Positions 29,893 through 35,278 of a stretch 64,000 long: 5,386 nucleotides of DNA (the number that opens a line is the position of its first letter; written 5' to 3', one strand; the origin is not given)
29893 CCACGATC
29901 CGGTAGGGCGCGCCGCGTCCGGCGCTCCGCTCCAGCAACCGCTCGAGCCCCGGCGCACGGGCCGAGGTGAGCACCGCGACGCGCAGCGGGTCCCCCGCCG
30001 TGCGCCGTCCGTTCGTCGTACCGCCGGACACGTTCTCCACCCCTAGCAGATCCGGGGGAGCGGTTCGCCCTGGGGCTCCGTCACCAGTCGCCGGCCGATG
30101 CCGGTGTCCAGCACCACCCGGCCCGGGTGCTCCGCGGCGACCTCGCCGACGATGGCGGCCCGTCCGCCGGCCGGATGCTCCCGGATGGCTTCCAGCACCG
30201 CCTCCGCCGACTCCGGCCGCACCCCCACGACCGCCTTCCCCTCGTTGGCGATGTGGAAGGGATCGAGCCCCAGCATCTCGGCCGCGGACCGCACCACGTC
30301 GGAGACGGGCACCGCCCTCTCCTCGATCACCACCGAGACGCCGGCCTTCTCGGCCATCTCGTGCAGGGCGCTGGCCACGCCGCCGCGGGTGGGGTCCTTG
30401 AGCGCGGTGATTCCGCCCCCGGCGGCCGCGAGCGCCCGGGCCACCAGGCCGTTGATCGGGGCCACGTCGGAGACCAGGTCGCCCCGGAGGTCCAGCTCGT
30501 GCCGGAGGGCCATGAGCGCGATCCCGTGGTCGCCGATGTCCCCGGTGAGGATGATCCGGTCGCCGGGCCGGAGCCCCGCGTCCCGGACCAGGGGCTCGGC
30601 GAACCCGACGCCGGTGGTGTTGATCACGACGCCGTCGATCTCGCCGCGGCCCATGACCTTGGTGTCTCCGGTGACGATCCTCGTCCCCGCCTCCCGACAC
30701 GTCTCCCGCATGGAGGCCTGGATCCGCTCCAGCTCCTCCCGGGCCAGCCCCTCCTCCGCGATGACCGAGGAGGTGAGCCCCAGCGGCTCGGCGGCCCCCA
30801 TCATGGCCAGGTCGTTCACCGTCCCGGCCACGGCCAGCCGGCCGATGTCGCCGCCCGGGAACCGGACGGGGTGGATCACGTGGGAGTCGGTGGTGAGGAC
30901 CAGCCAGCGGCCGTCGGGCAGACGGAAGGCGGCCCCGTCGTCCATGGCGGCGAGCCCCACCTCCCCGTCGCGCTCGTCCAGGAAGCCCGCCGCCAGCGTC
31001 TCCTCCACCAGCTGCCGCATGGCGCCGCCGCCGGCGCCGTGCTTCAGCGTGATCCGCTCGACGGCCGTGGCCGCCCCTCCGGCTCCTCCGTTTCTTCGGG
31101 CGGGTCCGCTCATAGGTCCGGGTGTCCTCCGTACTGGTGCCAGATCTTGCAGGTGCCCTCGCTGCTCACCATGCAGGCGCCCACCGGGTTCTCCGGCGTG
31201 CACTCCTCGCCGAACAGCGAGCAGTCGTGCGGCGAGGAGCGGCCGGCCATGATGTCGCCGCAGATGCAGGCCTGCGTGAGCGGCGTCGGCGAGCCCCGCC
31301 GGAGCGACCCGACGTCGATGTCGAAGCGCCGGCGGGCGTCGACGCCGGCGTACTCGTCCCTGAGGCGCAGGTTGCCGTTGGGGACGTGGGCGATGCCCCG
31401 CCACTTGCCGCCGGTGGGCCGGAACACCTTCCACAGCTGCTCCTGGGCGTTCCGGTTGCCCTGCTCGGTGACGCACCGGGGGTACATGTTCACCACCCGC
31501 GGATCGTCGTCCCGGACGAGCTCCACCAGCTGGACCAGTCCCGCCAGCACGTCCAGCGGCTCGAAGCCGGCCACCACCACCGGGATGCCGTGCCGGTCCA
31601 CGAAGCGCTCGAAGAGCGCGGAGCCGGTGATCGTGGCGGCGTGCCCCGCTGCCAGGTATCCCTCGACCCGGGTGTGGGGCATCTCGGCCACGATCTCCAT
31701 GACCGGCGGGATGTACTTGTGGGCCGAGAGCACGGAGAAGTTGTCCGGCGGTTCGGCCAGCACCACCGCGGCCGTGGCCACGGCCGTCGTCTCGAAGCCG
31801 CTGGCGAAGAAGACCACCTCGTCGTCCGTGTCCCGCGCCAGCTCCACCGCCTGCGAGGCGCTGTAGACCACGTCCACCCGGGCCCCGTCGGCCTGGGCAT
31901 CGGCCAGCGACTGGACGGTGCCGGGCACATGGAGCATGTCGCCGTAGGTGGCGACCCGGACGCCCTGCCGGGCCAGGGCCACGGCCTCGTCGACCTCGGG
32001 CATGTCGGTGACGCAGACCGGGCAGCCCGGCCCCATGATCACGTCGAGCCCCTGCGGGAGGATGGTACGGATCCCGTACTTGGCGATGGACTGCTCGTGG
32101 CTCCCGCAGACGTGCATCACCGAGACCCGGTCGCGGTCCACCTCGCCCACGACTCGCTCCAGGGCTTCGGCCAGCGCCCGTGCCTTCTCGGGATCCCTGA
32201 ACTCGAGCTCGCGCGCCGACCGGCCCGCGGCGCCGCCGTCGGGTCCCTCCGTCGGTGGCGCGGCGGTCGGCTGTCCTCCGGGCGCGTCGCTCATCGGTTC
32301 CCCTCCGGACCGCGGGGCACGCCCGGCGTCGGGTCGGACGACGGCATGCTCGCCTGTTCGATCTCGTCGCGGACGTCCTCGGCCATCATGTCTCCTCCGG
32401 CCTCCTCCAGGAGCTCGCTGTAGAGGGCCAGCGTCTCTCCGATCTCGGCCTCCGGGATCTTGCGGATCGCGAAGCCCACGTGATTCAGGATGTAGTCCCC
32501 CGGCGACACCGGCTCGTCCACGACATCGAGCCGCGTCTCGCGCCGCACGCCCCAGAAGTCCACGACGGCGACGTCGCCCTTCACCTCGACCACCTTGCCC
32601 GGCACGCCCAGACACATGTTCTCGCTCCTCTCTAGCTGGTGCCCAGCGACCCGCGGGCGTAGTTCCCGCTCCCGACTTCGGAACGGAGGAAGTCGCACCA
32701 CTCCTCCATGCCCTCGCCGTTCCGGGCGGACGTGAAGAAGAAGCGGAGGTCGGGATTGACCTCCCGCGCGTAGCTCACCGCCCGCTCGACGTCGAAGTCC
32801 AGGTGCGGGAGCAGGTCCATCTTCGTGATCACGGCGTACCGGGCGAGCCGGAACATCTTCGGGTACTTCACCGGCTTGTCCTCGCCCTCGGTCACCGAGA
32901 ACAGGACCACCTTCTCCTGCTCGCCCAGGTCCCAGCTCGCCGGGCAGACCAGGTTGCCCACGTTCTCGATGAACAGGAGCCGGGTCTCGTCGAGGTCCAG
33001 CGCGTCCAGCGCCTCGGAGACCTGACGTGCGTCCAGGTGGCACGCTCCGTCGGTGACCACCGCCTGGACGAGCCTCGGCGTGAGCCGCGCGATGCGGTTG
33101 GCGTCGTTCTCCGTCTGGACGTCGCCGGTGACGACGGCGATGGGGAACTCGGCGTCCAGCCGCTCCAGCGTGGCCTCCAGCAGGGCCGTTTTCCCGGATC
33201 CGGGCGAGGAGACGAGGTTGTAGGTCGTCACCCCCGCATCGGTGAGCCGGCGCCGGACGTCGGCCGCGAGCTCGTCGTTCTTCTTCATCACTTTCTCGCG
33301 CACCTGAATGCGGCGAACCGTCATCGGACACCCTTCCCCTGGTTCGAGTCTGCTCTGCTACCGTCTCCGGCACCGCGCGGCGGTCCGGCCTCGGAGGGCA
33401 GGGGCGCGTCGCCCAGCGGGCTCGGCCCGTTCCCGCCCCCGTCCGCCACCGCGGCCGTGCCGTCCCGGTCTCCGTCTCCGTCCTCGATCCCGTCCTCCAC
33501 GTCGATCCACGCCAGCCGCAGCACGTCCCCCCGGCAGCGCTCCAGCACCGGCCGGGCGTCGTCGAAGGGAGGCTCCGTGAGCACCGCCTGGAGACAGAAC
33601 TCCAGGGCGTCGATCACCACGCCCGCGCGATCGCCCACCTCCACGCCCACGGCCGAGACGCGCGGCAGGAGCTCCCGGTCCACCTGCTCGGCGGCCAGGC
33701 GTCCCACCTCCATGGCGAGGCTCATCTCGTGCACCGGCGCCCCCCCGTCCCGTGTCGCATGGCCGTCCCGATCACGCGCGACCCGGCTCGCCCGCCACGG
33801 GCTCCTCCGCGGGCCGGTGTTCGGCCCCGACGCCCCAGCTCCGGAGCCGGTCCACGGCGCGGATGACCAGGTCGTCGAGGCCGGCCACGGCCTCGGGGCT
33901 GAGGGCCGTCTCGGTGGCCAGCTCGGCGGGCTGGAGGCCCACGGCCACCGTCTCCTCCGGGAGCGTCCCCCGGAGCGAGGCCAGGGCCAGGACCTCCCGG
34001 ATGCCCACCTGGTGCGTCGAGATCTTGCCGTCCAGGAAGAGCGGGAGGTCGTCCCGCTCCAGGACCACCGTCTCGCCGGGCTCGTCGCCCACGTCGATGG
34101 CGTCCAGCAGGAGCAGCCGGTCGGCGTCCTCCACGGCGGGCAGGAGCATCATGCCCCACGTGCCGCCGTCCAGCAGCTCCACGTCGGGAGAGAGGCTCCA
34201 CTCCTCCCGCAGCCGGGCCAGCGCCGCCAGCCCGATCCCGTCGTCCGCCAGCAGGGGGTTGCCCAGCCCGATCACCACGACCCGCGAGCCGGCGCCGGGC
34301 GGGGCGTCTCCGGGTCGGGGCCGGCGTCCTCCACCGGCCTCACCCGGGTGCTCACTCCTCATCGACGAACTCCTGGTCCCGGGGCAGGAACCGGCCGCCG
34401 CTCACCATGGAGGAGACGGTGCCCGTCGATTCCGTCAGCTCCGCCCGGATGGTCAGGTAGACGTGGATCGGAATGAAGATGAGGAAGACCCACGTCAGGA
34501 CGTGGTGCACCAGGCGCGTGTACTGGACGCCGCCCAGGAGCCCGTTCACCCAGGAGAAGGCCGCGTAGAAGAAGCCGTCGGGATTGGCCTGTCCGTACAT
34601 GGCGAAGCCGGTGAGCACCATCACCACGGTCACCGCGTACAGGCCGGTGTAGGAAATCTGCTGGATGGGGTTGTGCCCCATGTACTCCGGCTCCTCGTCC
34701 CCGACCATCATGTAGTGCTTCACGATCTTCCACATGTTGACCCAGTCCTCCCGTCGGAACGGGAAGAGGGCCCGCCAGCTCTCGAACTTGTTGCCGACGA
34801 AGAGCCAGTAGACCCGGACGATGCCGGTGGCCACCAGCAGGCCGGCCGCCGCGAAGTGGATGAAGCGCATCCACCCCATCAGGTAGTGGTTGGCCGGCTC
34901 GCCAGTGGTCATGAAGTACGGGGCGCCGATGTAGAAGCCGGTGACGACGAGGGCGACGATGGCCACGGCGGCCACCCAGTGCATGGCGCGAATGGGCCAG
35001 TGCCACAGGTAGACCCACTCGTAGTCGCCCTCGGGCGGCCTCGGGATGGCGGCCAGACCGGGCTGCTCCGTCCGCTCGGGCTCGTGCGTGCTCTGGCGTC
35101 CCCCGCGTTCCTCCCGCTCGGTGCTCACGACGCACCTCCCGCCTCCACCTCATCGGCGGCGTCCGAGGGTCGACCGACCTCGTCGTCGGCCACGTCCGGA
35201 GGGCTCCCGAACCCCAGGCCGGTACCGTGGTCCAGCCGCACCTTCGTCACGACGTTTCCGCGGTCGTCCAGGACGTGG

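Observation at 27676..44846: Membrane-bound [NiFe]-hydrogenase operon placed back to back with a porin-cytochrome-type multihaem electron conduit cluster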

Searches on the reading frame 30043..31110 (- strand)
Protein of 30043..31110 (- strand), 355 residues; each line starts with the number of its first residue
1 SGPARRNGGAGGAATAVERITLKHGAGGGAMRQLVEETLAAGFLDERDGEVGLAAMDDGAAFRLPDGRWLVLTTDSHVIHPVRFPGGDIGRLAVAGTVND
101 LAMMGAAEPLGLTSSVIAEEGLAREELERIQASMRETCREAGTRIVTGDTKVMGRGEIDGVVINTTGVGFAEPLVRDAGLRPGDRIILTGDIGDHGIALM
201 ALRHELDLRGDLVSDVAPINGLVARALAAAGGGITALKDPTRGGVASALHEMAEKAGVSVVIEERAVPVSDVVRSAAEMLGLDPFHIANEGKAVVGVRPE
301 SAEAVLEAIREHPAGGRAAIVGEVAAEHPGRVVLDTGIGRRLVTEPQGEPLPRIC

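Call 6: search_protein_families(library=pfam, proteins=[window:30043-31110:-], max_evalue=0.01)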
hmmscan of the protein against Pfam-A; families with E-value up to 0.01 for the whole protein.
window:30043-31110:- (355 aa): 2 families
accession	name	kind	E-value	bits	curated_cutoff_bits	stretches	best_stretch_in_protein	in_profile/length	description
PF02769.27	AIRS_C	-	7.6e-29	101.3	23.1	1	181-333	1-154/156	AIR synthase related protein, C-terminal domain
PF00586.29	AIRS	-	7.3e-25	88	24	1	57-170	2-111/112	AIR synthase related protein, N-terminal domain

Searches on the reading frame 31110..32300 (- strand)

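Call 6: search_protein_families(library=pfam, proteins=[window:31110-32300:-], max_evalue=0.01)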
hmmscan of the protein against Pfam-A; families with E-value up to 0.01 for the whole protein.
window:31110-32300:- (396 aa): 1 family
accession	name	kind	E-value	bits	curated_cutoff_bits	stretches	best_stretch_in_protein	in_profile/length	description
PF01924.21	HypD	-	8.5e-128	426.8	25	1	40-391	3-351/351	Hydrogenase formation hypA family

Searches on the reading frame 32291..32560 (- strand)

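Call 6: search_protein_families(library=pfam, proteins=[window:32291-32560:-], max_evalue=0.01)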
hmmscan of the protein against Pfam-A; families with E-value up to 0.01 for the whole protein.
window:32291-32560:- (89 aa): 1 family
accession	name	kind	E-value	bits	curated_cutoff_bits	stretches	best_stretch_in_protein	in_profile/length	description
PF01455.23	HupF_HypC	-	4.1e-12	46.5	28.5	1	1-47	20-65/65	HupF/HypC family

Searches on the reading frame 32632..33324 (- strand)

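Call 6: search_protein_families(library=pfam, proteins=[window:32632-33324:-], max_evalue=0.01)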
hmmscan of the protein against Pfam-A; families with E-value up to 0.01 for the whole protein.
window:32632-33324:- (230 aa): 2 families
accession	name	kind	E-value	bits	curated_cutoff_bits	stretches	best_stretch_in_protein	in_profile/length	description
PF02492.25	cobW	-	2.3e-18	66.8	20.7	1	35-196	3-179/180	CobW/HypB/UreG, nucleotide-binding domain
PF13401.12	AAA_22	-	0.0024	18.6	27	1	40-125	13-96/130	AAA domain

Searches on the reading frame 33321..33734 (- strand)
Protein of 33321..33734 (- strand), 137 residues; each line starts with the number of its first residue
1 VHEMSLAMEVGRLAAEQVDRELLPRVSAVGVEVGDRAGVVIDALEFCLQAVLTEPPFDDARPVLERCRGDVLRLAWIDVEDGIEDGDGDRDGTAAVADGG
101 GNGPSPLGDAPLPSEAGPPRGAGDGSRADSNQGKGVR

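Call 6: search_protein_families(library=pfam, proteins=[window:33321-33734:-], max_evalue=0.01)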
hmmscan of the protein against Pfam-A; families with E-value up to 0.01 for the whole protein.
window:33321-33734:- (137 aa): 1 family
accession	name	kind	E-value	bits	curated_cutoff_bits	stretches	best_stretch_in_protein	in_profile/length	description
PF01155.25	HypA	-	5e-10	39.8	28.9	1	1-67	1-67/112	Hydrogenase/urease nickel incorporation, metallochaperone, hypA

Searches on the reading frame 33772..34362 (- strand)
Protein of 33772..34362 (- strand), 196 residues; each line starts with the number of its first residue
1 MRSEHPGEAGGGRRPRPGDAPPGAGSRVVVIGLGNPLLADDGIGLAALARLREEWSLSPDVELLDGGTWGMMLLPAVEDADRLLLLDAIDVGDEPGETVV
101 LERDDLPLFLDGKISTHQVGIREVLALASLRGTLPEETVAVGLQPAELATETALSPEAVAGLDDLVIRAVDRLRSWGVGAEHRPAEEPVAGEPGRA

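Call 6: search_protein_families(library=pfam, proteins=[window:33772-34362:-], max_evalue=0.01)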
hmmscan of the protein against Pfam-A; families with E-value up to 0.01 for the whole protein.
window:33772-34362:- (196 aa): 1 family
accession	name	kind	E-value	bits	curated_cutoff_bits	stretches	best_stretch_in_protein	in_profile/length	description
PF01750.23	HycI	-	4.6e-25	88.4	23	1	50-168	6-126/130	Hydrogenase maturation protease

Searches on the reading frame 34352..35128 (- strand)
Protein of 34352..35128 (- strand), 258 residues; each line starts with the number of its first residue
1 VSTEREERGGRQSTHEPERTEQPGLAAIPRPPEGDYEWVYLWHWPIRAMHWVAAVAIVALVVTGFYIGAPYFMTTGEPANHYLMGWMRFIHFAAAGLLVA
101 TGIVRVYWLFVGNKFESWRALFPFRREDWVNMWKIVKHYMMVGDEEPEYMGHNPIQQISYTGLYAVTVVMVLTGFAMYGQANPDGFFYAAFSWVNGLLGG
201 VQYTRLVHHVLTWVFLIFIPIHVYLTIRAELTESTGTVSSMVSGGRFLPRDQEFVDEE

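Call 6: search_protein_families(library=pfam, proteins=[window:34352-35128:-], max_evalue=0.01)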
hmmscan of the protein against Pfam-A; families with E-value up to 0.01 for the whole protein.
window:34352-35128:- (258 aa): 2 families
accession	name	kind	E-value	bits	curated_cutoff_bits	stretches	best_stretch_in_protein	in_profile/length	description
PF01292.26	Ni_hydr_CYTB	-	1e-30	107.3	30.1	1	42-244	2-179/179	Prokaryotic cytochrome b561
PF14358.11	DUF4405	-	0.00036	21.4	26.7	1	162-225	5-64/66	Domain of unknown function (DUF4405)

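Call 73: search_protein_families(library=ncbifam, proteins=[window:34352-35128:-], max_evalue=0.01)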
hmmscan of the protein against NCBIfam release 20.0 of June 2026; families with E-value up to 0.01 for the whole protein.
window:34352-35128:- (258 aa): 5 families
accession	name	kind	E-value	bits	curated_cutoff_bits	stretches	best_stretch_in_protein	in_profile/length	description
TIGR02125.1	CytB-hydogenase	equivalog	2.8e-56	190.4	121.5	1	41-246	2-208/212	Ni/Fe-hydrogenase, b-type cytochrome subunit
NF007551.0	PRK10171.1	equivalog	6.5e-33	114.3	442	1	40-246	12-222/235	Ni/Fe-hydrogenase b-type cytochrome subunit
NF011582.1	PRK15006.1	equivalog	8.4e-07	28.8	204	1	31-244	48-244/248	thiosulfate reductase cytochrome B subunit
TIGR01583.1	formate-DH-gamm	equivalog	1.1e-06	28.8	115.85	1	41-244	4-183/204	formate dehydrogenase subunit gamma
NF007924.0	PRK10639.1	equivalog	0.0064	16.2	341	0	181-221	30-70/211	formate dehydrogenase cytochrome b556 subunit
